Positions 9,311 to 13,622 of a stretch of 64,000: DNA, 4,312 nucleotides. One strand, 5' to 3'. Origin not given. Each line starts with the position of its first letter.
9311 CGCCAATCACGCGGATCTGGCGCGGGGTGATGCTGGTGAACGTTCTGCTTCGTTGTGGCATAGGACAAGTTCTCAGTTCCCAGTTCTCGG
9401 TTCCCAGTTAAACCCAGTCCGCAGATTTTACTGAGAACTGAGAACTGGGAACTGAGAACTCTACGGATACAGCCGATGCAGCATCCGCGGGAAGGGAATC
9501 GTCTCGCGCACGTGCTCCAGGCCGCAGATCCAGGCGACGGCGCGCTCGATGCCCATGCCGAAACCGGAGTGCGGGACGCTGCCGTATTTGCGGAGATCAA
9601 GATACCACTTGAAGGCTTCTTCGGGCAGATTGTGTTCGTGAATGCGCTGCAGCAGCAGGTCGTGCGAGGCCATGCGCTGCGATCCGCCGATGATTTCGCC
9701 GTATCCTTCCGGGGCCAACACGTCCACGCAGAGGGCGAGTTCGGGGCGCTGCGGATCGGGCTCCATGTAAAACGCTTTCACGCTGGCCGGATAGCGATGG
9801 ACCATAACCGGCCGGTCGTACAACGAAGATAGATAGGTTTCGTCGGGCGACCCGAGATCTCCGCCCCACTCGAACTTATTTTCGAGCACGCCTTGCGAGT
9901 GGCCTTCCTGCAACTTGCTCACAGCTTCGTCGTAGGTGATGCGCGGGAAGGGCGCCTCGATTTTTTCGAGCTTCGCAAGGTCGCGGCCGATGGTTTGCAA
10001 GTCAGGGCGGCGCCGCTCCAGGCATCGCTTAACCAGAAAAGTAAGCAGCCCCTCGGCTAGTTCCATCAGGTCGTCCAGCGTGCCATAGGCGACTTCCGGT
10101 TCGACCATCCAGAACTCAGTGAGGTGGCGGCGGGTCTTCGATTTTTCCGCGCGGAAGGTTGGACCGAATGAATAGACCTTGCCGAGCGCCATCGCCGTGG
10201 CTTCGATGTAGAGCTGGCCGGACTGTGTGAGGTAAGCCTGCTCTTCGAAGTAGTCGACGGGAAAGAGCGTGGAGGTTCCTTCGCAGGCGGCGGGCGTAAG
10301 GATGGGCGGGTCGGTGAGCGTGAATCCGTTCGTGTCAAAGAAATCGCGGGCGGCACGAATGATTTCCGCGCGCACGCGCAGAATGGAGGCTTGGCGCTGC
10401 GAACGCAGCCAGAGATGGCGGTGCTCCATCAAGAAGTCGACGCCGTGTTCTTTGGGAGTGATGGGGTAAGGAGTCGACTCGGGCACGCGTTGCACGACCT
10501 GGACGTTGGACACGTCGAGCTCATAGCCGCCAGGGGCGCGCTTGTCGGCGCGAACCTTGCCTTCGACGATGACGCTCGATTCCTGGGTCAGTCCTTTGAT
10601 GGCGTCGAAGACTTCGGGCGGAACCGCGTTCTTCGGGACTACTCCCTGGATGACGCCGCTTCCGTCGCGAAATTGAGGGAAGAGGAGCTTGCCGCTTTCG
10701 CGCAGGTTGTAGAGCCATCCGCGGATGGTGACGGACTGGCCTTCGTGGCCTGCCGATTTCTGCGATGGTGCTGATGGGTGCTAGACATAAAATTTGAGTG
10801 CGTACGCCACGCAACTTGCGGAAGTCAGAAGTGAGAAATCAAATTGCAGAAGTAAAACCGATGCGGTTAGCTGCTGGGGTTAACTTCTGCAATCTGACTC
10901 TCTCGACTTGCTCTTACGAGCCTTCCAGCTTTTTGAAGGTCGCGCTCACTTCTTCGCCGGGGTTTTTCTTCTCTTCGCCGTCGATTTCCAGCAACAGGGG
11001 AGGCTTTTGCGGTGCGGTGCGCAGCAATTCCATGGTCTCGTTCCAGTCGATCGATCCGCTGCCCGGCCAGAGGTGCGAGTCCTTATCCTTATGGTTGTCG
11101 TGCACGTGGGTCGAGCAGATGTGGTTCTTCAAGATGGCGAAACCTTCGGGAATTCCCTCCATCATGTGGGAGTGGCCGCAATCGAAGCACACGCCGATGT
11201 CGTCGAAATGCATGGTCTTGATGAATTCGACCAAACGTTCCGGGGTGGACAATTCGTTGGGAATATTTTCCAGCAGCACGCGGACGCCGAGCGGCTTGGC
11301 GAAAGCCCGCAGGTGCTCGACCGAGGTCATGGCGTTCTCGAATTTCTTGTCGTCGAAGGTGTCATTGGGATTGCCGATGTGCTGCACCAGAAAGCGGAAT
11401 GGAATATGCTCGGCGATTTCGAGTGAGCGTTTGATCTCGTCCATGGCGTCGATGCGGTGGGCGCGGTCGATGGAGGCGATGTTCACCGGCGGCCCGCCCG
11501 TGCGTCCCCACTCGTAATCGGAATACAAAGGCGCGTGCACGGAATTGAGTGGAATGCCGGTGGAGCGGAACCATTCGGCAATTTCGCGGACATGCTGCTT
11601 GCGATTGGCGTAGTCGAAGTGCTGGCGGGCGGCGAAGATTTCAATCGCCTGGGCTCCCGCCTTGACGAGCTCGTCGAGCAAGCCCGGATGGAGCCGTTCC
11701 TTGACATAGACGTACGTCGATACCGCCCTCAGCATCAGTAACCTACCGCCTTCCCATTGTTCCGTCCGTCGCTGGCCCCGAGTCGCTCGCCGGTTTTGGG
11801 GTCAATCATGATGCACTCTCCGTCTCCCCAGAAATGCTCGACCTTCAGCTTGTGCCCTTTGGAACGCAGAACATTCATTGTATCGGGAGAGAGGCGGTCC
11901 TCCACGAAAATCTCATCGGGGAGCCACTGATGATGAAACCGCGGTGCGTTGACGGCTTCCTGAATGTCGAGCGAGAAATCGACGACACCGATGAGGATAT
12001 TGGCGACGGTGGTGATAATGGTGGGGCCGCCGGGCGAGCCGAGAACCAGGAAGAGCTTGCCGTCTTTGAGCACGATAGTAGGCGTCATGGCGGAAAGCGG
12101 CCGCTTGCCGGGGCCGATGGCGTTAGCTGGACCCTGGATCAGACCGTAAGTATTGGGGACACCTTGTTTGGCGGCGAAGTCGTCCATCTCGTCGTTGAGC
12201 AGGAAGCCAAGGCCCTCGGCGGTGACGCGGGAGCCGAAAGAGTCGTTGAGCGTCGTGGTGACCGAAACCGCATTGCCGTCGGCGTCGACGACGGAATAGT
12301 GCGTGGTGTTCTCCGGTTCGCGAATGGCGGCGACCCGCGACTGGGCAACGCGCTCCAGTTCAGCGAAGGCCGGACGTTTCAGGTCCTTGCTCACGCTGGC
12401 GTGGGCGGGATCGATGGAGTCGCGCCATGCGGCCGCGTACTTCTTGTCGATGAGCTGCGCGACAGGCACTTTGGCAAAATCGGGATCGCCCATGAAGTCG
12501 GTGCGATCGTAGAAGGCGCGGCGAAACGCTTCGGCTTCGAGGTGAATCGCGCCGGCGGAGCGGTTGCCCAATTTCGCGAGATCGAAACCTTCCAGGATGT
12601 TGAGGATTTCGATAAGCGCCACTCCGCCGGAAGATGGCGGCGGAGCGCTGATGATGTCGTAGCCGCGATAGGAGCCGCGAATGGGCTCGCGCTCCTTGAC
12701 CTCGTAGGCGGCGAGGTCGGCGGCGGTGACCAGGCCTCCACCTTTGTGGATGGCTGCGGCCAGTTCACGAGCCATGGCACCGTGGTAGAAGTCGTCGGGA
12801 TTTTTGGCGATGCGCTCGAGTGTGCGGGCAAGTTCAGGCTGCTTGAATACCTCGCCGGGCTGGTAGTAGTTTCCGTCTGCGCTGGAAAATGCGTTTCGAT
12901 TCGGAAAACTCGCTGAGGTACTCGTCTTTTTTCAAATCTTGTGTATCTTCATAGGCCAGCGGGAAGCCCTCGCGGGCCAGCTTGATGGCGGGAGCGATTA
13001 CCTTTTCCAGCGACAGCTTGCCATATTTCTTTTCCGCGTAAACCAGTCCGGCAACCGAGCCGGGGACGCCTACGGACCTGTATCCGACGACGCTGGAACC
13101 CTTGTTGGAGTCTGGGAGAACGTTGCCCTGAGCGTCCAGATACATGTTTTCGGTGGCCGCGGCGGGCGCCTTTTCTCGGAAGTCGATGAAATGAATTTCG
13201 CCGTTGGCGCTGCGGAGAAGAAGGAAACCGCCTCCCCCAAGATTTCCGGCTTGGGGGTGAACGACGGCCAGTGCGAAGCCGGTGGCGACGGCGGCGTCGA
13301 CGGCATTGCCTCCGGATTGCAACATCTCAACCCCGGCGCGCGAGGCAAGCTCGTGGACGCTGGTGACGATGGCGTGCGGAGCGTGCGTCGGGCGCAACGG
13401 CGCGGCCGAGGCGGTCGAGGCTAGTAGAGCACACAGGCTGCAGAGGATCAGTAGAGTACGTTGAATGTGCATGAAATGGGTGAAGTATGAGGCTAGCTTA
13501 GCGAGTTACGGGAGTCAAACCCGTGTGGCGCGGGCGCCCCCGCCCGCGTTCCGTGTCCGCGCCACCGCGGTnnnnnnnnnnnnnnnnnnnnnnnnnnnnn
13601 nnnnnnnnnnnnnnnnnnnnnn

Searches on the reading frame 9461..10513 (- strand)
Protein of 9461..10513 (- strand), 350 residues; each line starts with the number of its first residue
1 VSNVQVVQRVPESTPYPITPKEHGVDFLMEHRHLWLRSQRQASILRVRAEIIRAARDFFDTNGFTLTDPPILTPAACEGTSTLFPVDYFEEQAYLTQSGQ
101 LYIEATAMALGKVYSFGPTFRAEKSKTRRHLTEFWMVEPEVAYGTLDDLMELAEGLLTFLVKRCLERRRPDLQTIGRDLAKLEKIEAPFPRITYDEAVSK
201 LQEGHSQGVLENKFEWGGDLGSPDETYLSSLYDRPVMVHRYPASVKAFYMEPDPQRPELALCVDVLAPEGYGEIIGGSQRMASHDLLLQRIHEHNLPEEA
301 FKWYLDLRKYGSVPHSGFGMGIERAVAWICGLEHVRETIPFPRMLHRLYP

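Call 26: search_protein_families(library=pfam, proteins=[window:9461-10513:-], max_evalue=0.001)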
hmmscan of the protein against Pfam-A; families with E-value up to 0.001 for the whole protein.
window:9461-10513:- (350 aa): 1 family
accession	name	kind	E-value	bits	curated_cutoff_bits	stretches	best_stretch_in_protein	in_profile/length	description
PF00152.25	tRNA-synt_2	-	3.5e-72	243.5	25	1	26-344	3-307/308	tRNA synthetases class II (D, K and N)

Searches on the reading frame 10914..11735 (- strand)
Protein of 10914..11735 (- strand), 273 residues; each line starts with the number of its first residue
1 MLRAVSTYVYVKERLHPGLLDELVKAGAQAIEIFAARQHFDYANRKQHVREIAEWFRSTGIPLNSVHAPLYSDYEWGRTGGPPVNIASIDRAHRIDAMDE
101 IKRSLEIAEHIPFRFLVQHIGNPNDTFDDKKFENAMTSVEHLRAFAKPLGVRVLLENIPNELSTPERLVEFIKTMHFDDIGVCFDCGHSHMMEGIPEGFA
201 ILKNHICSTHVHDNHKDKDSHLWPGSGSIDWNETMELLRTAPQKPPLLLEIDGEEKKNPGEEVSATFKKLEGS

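Call 26: search_protein_families(library=pfam, proteins=[window:10914-11735:-], max_evalue=0.001)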
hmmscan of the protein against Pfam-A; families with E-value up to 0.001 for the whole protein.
window:10914-11735:- (273 aa): 1 family
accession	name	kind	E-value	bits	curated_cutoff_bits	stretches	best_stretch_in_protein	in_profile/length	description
PF01261.30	AP_endonuc_2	-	4.1e-35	122.1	31.1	1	21-260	2-236/249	Xylose isomerase-like TIM barrel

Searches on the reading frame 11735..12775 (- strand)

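Call 26: search_protein_families(library=pfam, proteins=[window:11735-12775:-], max_evalue=0.001)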
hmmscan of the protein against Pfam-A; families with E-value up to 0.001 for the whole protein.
window:11735-12775:- (346 aa): 1 family
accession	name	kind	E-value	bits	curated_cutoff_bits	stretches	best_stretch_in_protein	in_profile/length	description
PF01019.26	G_glu_transpept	-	2.2e-103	347.3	27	1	1-341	182-512/512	Gamma-glutamyltranspeptidase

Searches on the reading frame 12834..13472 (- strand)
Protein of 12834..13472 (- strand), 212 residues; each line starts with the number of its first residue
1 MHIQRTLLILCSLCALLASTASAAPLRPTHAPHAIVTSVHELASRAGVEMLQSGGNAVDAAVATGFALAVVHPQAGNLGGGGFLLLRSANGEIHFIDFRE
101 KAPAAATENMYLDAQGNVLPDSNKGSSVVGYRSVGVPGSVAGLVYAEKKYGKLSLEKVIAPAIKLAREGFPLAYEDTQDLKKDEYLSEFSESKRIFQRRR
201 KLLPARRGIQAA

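Call 27: search_protein_families(library=pfam, proteins=[window:12834-13472:-], max_evalue=0.001)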
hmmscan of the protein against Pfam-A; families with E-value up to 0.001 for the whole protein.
window:12834-13472:- (212 aa): 1 family
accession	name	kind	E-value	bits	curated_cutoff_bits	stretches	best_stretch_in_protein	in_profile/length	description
PF01019.26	G_glu_transpept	-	6.3e-45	154.4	27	1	49-203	2-151/512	Gamma-glutamyltranspeptidase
